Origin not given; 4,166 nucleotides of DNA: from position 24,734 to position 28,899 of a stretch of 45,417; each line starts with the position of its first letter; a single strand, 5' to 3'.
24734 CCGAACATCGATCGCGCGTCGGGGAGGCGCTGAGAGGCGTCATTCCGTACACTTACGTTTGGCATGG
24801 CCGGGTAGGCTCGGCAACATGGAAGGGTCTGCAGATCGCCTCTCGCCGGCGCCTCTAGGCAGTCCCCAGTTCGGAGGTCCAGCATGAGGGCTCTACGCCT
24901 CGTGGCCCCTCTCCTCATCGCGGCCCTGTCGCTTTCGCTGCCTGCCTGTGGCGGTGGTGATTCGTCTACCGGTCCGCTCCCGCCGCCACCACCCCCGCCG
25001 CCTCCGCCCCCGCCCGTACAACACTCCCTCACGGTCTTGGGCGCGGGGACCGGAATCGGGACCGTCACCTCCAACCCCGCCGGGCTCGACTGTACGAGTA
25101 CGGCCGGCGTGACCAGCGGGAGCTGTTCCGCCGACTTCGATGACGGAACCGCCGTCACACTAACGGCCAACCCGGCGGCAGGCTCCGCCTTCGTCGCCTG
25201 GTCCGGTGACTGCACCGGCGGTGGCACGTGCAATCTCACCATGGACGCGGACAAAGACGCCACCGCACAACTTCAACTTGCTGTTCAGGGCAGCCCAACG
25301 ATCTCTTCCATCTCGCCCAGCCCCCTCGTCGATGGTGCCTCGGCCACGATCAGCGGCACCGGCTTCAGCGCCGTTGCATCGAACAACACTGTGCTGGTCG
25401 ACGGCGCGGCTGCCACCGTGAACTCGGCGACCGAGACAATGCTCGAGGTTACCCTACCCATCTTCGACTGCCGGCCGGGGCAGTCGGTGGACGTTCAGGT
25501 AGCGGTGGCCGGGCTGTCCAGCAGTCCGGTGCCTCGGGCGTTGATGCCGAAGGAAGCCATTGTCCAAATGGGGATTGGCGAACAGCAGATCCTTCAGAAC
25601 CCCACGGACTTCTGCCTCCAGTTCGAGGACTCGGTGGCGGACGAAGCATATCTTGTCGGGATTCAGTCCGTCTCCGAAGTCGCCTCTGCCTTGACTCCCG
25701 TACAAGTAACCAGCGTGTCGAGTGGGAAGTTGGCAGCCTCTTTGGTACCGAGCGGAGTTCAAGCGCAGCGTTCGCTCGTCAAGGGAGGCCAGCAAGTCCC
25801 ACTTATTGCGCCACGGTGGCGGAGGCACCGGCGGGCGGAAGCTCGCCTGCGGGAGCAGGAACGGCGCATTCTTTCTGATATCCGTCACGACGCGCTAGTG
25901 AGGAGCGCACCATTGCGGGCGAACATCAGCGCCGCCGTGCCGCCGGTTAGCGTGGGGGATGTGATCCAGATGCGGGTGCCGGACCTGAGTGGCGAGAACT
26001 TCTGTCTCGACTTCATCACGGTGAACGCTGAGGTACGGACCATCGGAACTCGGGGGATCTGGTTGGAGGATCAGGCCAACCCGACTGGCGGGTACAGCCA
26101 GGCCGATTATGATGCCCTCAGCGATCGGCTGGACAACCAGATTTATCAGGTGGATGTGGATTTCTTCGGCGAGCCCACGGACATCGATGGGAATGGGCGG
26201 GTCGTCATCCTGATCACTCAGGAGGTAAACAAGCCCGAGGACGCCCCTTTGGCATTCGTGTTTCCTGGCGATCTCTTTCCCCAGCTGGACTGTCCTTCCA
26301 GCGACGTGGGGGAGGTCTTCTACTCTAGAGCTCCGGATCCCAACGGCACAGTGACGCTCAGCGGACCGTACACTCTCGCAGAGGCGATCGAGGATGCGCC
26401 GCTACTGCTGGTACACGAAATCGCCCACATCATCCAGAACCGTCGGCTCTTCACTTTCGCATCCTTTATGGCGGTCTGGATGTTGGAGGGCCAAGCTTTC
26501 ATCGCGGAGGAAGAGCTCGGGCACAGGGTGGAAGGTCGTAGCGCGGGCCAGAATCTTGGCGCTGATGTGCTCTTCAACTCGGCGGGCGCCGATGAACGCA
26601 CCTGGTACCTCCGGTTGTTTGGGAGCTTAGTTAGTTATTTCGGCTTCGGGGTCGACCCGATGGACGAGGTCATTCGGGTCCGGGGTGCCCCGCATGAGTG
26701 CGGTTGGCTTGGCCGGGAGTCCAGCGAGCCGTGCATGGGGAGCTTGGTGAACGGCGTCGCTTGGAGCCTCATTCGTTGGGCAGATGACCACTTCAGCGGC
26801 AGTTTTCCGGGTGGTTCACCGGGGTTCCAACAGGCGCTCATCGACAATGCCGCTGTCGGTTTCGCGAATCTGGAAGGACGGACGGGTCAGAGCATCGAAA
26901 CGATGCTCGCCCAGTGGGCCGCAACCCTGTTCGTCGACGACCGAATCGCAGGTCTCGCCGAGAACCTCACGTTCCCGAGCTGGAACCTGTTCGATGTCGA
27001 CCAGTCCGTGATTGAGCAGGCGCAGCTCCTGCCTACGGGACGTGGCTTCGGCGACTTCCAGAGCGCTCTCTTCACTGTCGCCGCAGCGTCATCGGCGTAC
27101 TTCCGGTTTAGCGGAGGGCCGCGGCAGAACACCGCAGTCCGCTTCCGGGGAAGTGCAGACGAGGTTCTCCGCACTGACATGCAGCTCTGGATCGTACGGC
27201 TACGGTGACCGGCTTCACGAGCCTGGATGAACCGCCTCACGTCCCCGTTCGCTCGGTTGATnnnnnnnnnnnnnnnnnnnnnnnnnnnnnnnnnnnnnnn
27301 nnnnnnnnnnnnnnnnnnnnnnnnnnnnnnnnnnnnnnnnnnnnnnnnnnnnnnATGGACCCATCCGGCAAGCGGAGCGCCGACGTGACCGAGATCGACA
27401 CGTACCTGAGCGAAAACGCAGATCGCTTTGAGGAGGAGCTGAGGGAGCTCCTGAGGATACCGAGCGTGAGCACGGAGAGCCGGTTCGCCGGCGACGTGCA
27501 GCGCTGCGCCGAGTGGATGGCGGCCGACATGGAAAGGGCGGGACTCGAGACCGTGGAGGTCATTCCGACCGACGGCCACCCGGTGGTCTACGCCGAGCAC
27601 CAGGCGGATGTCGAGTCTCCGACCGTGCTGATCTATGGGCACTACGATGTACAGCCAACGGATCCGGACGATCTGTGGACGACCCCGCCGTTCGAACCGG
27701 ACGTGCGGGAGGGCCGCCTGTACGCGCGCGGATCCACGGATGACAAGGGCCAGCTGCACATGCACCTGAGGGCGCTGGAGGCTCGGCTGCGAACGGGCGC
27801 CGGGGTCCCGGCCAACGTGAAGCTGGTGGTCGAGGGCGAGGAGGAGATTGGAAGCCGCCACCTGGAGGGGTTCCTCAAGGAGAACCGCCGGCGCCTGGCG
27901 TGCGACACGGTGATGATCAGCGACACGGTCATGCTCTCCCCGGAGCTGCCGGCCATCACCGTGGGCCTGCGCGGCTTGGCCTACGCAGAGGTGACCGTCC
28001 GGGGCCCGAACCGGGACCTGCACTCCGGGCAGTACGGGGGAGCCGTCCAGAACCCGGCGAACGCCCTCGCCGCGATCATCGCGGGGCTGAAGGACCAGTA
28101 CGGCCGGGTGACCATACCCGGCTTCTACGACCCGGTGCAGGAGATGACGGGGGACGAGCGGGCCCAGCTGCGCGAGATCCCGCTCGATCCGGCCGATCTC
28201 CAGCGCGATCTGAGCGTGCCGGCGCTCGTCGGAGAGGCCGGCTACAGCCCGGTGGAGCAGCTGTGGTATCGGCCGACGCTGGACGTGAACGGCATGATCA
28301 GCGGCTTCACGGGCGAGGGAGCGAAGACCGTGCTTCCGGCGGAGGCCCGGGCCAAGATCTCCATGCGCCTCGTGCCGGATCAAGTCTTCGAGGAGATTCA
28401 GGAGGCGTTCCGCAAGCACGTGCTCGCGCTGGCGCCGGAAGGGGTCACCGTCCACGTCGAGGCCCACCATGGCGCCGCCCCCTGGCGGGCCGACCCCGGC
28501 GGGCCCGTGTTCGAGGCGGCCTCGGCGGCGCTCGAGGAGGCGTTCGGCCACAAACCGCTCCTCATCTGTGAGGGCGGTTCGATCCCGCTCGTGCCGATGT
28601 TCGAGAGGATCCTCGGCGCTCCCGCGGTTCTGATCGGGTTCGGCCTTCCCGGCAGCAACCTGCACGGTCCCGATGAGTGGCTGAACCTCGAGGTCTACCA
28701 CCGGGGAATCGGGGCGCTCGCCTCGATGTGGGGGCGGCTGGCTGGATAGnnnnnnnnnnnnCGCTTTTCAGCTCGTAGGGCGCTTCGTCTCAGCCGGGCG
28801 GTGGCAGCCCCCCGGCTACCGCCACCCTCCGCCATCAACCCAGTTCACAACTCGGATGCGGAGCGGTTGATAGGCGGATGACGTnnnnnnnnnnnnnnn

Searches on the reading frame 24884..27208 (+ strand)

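Call 72: search_protein_families(library=pfam, proteins=[window:24884-27208:+], max_evalue=0.00001)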
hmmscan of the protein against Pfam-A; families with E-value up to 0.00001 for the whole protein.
window:24884-27208:+ (774 aa): 2 families
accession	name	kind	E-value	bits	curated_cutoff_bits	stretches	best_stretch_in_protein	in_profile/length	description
PF01833.30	TIG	-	3.9e-10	40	20.9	1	138-216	1-80/84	IPT/TIG domain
PF18998.6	Flg_new_2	-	3.2e-08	33.9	23.6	1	75-129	11-68/73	Divergent InlB B-repeat domain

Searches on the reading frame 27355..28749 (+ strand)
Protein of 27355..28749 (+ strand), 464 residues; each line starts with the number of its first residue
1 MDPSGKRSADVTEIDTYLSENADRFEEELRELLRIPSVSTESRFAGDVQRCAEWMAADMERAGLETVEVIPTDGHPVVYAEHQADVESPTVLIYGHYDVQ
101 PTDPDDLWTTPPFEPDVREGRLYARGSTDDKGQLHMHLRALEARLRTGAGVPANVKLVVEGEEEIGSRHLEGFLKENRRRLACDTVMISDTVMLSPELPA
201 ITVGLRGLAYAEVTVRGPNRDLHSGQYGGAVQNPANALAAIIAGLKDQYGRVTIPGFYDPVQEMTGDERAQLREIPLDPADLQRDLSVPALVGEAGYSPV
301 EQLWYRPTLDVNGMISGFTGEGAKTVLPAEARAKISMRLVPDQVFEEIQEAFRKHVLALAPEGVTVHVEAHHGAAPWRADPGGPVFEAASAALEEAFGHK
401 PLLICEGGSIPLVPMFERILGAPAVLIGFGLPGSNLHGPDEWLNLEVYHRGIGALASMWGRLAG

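Call 72: search_protein_families(library=pfam, proteins=[window:27355-28749:+], max_evalue=0.00001)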
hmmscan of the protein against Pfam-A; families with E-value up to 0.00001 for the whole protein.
window:27355-28749:+ (464 aa): 2 families
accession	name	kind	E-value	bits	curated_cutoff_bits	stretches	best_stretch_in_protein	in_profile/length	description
PF01546.33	Peptidase_M20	-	4.3e-35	121.9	24.6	1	92-458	1-203/206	Peptidase family M20/M25/M40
PF07687.19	M20_dimer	-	2.6e-17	63.2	21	1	203-363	1-106/107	Peptidase dimerisation domain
